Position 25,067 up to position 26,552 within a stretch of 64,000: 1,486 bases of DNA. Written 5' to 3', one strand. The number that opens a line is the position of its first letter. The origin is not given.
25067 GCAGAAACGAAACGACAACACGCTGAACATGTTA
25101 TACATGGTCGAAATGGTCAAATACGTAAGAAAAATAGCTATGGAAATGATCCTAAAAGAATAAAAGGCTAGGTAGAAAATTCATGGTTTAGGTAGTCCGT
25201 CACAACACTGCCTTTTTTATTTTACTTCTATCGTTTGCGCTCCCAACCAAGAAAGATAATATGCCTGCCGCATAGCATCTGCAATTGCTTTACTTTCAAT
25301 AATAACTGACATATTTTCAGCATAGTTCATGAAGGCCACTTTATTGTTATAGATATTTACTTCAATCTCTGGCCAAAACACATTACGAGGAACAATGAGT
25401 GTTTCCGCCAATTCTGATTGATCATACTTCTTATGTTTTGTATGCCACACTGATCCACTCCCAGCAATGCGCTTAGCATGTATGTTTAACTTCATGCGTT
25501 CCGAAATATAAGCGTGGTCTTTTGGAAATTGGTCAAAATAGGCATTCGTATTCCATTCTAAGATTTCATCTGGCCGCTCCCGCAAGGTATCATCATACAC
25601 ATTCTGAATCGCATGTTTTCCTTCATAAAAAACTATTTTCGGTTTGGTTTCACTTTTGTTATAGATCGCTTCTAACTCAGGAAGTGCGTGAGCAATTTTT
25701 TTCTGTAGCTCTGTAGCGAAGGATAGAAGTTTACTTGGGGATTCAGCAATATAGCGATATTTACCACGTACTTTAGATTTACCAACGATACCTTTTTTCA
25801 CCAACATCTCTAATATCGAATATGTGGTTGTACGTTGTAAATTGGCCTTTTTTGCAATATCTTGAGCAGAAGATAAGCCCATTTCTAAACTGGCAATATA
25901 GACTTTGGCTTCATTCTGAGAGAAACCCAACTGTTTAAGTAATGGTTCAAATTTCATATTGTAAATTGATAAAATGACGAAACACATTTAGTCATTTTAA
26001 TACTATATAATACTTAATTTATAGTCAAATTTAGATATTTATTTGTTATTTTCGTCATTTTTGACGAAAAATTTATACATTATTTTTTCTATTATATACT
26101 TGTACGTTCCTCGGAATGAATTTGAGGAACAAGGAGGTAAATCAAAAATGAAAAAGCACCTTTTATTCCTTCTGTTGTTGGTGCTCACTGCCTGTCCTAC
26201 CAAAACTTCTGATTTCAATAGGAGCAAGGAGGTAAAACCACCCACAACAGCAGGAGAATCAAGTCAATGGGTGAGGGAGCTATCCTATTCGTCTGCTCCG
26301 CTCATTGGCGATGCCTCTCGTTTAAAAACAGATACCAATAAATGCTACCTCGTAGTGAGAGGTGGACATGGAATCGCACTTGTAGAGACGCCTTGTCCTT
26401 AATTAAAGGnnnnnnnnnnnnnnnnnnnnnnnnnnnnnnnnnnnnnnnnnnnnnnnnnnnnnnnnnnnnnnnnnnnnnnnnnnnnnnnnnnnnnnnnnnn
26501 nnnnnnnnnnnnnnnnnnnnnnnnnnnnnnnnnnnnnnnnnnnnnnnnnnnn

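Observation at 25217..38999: Tandem array of nine TrmB-like wHTH regulator paralogs, each divergently paired with a variable cargo gene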

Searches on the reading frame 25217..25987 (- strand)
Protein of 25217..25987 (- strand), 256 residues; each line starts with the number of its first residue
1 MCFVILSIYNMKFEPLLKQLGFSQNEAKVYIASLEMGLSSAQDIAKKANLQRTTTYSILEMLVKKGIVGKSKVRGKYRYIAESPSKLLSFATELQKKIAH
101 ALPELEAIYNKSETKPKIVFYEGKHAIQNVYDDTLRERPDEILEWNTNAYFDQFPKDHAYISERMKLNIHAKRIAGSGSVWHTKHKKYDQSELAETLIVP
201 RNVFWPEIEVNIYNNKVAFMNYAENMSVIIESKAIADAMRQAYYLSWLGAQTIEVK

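Call 3: search_protein_families(library=pfam, proteins=[window:25217-25987:-], max_evalue=0.01)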
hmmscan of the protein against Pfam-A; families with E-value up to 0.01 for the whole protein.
window:25217-25987:- (256 aa): 6 families
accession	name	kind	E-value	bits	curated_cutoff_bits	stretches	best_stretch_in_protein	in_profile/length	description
PF01978.25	TrmB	-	2e-15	56.8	25.6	1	17-84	1-67/68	Sugar-specific transcriptional regulator TrmB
PF03965.22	Penicillinase_R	-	0.00026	21.8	22.6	1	26-82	5-65/115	Penicillinase repressor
PF24033.1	DUF7342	-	0.00032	21.1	31.6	1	40-98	19-77/150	Family of unknown function (DUF7342)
PF09339.16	HTH_IclR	-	0.0028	17.8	22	1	40-68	20-48/52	IclR helix-turn-helix domain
PF13730.12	HTH_36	-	0.0058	16.9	25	0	40-68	27-55/55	Helix-turn-helix domain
PF13412.12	HTH_24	-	0.0083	16.1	21.9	0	40-68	19-47/48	Winged helix-turn-helix DNA-binding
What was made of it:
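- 25217..25987 (-): R1, TrmB-family regulator, 256 aa. PF01978 56.8 bits (call 3).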

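Call 10: search_protein_families(library=ncbifam, proteins=[window:25217-25987:-], max_evalue=0.01)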
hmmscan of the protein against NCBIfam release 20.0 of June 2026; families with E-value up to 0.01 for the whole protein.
window:25217-25987:- (256 aa): 8 families
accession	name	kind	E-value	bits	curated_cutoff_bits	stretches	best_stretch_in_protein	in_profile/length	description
NF047390.1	TransRegTrmBL1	equivalog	7.9e-06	25.1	650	1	17-78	10-69/341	HTH-type sugar sensing transcriptional regulator TrmBL1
NF040851.1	tran_reg_TrmB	equivalog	4.4e-05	22.8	600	1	16-158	10-151/338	HTH-type sugar-sensing transcriptional regulator TrmB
NF053606.1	Sta1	subfamily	7.1e-05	22.8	80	1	21-87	17-89/100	Sta1 family transcriptional regulator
TIGR01884.1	cas_HTH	subfamily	0.00036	20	60.2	1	18-79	136-197/202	CRISPR-associated CARF protein Csa3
NF007341.0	PRK09834.1-3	equivalog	0.0004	19.6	269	1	32-79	21-68/274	DNA-binding transcriptional regulator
NF040939.2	trans_reg_lrs14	equivalog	0.00047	20.2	90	1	21-82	18-86/103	Lrs14 family HTH-type transcriptional regulator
NF047392.1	TransRegTrmBHalo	equivalog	0.0011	18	500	1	14-118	10-110/349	HTH-type sugar sensing transcriptional regulator TrmB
NF041141.1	tran_reg_TrmBL2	equivalog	0.0049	16.4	530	1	21-102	15-96/264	HTH-type transcriptional regulator TrmBL2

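Call 53: search_protein_families(library=padloc, proteins=[window:25217-25987:-], max_evalue=0.01)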
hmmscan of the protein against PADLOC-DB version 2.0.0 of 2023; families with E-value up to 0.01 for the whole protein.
window:25217-25987:- (256 aa): 10 families
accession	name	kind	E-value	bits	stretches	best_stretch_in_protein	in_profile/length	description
PDLC01434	CasR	-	2.4e-05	22.3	1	16-80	124-182/191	"CAS-I,CAS-II,CAS-III,CAS-IV,CAS-V,CAS-VI; associated_signaling"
PDLC01268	CasR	-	0.0002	19.4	1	16-77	120-174/179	"CAS-I,CAS-II,CAS-III,CAS-IV,CAS-V,CAS-VI; associated_signaling"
PDLC01438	Csa3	-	0.00053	18.1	1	17-124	142-239/305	"CAS-I,CAS-II,CAS-III,CAS-IV,CAS-V,CAS-VI; associated_signaling"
PDLC01863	CARF3--CARF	-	0.0006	17.6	1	20-78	115-172/182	-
PDLC01857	CARF3--CARF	-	0.00069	17.3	1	26-83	131-187/201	-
PDLC01858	CARF3--CARF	-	0.0014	16.6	1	31-75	150-193/204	-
PDLC01044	Csa3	-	0.0032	15.4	1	23-72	135-183/194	Type I-A associated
PDLC01848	CARF3--CARF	-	0.0043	14.7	0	25-72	138-183/197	-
PDLC03963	SoFic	-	0.0043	14.5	1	23-81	292-351/361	-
PDLC01849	CARF3--CARF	-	0.0091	13.7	0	20-72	134-185/197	-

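Call 63: search_protein_representatives(alignment_id=A1)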
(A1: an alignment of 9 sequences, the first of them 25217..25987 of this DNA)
Query: 9 sequences, 250 profile positions. Proteins with E-value up to 0.001 (for the whole library): 22809; up to 1e-10: 12750; up to 1e-30: 4651. The best 150 are listed.
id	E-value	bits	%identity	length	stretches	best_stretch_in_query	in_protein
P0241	4.5e-98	344.2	-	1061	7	5-244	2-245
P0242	8.8e-83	294.1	-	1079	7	3-243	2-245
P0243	2.5e-81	289.3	-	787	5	1-244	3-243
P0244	7.8e-81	287.7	-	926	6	6-244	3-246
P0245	8.5e-80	284.3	-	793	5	5-244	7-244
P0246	3.0e-76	272.7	-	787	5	4-244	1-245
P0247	1.2e-74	267.5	-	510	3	1-244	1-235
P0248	3.2e-72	259.5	-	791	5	4-244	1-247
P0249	6.3e-72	258.5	-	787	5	5-245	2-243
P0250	1.1e-71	257.7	-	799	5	4-244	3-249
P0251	8.8e-68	245.0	-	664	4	6-244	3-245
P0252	1.1e-67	244.6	-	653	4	7-244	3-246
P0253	2.7e-67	243.3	-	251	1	4-247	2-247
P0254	5.8e-67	242.3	-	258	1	5-247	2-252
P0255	1.9e-66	240.6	-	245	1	4-247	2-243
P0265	2.7e-64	233.5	-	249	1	4-247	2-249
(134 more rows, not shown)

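Call 64: list_cluster_members(proteins=[P0241, P0243, P0247, P0251, P0253, P0254, P0255])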
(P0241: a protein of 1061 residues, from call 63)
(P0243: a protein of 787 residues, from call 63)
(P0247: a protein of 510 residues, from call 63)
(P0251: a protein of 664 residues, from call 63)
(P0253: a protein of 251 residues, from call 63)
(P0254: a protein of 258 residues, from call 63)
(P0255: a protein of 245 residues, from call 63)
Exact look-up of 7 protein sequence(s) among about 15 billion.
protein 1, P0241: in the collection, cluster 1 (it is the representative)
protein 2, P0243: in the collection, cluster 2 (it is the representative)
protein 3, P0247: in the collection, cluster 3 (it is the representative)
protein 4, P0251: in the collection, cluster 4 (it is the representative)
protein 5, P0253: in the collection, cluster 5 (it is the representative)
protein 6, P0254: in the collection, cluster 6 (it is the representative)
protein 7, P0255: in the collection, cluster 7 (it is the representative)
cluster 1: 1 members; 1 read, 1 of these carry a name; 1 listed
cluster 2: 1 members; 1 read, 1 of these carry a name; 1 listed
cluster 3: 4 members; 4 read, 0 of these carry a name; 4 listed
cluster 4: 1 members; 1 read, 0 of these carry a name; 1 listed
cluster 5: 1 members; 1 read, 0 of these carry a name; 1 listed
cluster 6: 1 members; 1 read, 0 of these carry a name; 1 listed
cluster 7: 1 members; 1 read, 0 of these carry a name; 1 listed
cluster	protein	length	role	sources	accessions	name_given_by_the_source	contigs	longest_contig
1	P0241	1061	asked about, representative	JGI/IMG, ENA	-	HTH-type transcriptional regulator, sugar sensing transcriptional regulator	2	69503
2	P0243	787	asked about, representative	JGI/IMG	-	sugar-specific transcriptional regulator TrmB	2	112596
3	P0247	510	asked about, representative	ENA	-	-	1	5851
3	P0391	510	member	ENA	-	-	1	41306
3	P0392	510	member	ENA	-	-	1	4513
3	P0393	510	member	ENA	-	-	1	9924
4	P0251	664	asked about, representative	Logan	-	-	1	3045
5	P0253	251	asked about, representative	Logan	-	-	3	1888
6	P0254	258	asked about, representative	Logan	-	-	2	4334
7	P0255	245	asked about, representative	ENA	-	-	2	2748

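Call 90: find_encoding_contigs(protein=P0265, flank=5000, max_places=2)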
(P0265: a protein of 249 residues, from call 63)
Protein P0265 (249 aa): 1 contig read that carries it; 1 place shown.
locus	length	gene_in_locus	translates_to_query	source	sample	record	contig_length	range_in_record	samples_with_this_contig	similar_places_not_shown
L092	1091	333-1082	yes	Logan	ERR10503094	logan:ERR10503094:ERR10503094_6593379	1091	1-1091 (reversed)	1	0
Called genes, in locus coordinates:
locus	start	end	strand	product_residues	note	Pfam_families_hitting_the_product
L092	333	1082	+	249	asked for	PF01978:TrmB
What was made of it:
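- Tried and rejected: A look-up of R7's closest relative returned only a 1-kb contig (call 90).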

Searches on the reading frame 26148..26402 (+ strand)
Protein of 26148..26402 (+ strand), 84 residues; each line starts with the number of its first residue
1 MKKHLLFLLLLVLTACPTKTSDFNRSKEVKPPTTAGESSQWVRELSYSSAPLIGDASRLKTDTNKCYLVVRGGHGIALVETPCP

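Call 54: search_protein_families(library=padloc, proteins=[window:26148-26402:+], max_evalue=0.1)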
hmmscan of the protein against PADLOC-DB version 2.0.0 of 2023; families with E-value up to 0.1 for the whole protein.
window:26148-26402:+ (84 aa): 0 families

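Call 55: search_protein_families(library=phrogs, proteins=[window:26148-26402:+], max_evalue=0.1)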
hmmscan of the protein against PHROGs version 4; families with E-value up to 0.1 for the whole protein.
window:26148-26402:+ (84 aa): 1 family
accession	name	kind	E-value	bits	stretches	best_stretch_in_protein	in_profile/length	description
phrog_6073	-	lysis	0.03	15.7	1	1-23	2-23/67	Rz-like spanin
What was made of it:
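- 26148..26402 (+): C1, 84-aa predicted lipoprotein (lipobox LTAC). No family hit (calls 54-55).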

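Call 102: list_cluster_members(proteins=[window:26148-26402:+, window:28991-29392:+, window:30343-30906:+, window:32100-32324:+, window:35033-35488:+, window:35744-36193:-, window:38056-38457:+, window:38454-38999:+, window:33417-34031:+, window:39196-40674:-])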
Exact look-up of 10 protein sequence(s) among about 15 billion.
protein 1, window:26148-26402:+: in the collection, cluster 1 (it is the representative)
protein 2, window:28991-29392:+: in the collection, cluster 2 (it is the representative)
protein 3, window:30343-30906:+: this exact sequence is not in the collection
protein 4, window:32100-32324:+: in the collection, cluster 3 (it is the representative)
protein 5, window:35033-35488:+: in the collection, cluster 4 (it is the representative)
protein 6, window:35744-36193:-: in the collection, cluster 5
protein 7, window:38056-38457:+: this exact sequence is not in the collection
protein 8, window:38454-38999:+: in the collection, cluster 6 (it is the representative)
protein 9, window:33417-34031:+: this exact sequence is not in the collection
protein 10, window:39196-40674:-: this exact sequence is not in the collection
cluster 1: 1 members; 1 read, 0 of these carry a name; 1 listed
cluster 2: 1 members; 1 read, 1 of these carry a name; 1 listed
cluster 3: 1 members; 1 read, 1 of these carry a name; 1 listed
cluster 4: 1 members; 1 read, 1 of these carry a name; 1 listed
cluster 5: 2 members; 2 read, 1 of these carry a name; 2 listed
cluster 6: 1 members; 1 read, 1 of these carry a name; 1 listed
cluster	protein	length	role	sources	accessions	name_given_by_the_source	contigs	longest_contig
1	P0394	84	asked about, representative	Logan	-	-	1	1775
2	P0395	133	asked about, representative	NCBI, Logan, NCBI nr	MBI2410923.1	MAG: hypothetical protein HYV32_03490 [Candidatus Kerfeldbacteria bacterium] | hypothetical protein [Candidatus Kerfeldbacteria bacterium]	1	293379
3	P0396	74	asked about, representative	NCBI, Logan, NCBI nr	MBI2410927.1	MAG: hypothetical protein HYV32_03510 [Candidatus Kerfeldbacteria bacterium] | hypothetical protein [Candidatus Kerfeldbacteria bacterium]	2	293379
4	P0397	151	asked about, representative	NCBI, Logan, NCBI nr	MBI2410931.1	MAG: hypothetical protein HYV32_03530 [Candidatus Kerfeldbacteria bacterium] | hypothetical protein [Candidatus Kerfeldbacteria bacterium]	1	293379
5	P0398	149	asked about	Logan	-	-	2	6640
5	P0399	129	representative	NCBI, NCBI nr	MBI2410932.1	MAG: hypothetical protein HYV32_03535 [Candidatus Kerfeldbacteria bacterium] | hypothetical protein [Candidatus Kerfeldbacteria bacterium]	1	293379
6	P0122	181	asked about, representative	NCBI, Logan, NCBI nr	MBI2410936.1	MAG: hypothetical protein HYV32_03555 [Candidatus Kerfeldbacteria bacterium] | hypothetical protein [Candidatus Kerfeldbacteria bacterium]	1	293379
